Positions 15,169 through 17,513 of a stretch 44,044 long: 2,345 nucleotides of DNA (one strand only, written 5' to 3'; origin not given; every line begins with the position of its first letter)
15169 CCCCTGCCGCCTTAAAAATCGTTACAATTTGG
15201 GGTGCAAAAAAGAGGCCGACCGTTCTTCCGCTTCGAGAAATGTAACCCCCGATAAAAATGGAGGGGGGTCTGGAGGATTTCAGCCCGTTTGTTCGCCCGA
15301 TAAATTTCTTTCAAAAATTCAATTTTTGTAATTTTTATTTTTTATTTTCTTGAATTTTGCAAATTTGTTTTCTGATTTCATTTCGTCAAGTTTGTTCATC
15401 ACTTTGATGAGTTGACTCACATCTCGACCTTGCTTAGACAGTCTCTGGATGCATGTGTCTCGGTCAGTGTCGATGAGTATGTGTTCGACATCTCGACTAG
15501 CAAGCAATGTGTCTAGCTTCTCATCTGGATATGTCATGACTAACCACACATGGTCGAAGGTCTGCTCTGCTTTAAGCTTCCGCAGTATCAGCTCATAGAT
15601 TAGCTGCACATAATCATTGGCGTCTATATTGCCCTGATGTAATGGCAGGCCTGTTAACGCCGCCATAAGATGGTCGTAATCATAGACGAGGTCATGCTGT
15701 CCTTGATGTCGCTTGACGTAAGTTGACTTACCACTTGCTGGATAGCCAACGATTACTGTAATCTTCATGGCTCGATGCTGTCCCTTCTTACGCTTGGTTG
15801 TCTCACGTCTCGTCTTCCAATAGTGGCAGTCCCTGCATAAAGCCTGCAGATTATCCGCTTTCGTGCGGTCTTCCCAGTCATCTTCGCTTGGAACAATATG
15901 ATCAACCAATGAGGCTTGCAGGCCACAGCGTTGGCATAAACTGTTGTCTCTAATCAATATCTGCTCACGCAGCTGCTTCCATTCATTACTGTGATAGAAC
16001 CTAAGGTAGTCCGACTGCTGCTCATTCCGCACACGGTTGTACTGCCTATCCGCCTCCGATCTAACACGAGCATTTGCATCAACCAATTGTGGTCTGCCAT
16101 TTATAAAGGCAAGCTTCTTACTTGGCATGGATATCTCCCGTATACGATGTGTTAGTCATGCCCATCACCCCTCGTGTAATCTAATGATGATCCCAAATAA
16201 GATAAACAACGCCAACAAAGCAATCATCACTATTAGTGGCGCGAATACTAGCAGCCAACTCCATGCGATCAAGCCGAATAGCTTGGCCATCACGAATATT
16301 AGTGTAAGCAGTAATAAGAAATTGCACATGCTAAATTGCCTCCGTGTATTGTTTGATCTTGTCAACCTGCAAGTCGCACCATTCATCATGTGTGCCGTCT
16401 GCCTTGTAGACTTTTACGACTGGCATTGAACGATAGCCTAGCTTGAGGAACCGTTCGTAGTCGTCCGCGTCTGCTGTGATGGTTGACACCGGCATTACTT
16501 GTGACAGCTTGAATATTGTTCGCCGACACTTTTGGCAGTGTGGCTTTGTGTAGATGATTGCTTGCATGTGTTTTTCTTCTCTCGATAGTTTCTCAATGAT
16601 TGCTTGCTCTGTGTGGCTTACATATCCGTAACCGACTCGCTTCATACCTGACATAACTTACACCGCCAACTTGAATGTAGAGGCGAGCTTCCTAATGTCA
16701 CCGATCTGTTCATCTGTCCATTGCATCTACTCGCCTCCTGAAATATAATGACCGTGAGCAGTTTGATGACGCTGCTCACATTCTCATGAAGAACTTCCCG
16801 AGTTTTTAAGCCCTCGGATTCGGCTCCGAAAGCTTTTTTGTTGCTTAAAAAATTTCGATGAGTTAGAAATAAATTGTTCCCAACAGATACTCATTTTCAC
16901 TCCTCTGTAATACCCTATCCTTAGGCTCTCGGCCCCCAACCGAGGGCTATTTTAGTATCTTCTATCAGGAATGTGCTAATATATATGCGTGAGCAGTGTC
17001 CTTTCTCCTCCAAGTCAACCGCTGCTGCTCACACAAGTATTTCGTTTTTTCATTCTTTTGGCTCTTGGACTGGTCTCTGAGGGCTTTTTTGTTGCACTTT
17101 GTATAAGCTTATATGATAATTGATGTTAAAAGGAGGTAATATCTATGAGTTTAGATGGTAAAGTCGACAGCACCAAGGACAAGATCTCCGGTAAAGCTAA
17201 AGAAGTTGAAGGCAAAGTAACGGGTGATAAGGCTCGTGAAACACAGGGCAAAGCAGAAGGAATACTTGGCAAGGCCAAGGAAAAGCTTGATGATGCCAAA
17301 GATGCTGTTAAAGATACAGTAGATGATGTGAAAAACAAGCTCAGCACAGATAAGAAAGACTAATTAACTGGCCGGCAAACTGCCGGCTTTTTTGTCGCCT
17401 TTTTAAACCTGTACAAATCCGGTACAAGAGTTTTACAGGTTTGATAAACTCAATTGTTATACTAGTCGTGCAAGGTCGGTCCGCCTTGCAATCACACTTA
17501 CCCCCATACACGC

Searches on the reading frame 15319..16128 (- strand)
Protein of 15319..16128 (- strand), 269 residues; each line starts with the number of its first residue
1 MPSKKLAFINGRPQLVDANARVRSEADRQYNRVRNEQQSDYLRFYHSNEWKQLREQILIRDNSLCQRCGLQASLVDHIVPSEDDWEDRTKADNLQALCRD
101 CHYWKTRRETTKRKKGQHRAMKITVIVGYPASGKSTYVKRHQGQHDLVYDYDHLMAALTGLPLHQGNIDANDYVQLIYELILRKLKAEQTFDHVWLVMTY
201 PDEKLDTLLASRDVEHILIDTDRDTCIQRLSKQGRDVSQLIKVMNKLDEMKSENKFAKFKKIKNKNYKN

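Call 93: search_protein_families(library=pfam, proteins=[window:15319-16128:-], max_evalue=0.001)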
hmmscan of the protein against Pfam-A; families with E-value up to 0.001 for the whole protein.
window:15319-16128:- (269 aa): 2 families
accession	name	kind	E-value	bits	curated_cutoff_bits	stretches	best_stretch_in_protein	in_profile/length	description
PF01844.29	HNH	-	2.2e-08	34.6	21.4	1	65-107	1-46/47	HNH endonuclease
PF13671.12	AAA_33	-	3.3e-07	31.1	27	1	124-236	2-121/143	AAA domain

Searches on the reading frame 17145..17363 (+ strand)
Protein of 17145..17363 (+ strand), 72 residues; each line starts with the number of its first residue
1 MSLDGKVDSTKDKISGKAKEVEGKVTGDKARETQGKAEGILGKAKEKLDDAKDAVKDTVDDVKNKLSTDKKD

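Call 93: search_protein_families(library=pfam, proteins=[window:17145-17363:+], max_evalue=0.001)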
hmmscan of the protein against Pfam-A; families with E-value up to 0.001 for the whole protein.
window:17145-17363:+ (72 aa): 2 families
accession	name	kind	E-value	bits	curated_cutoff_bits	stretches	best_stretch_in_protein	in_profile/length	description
PF05532.17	CsbD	-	1.3e-12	47.9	40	1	6-57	2-53/53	CsbD-like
PF12732.12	YtxH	-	0.00098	20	37.5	0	28-66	32-70/71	YtxH-like protein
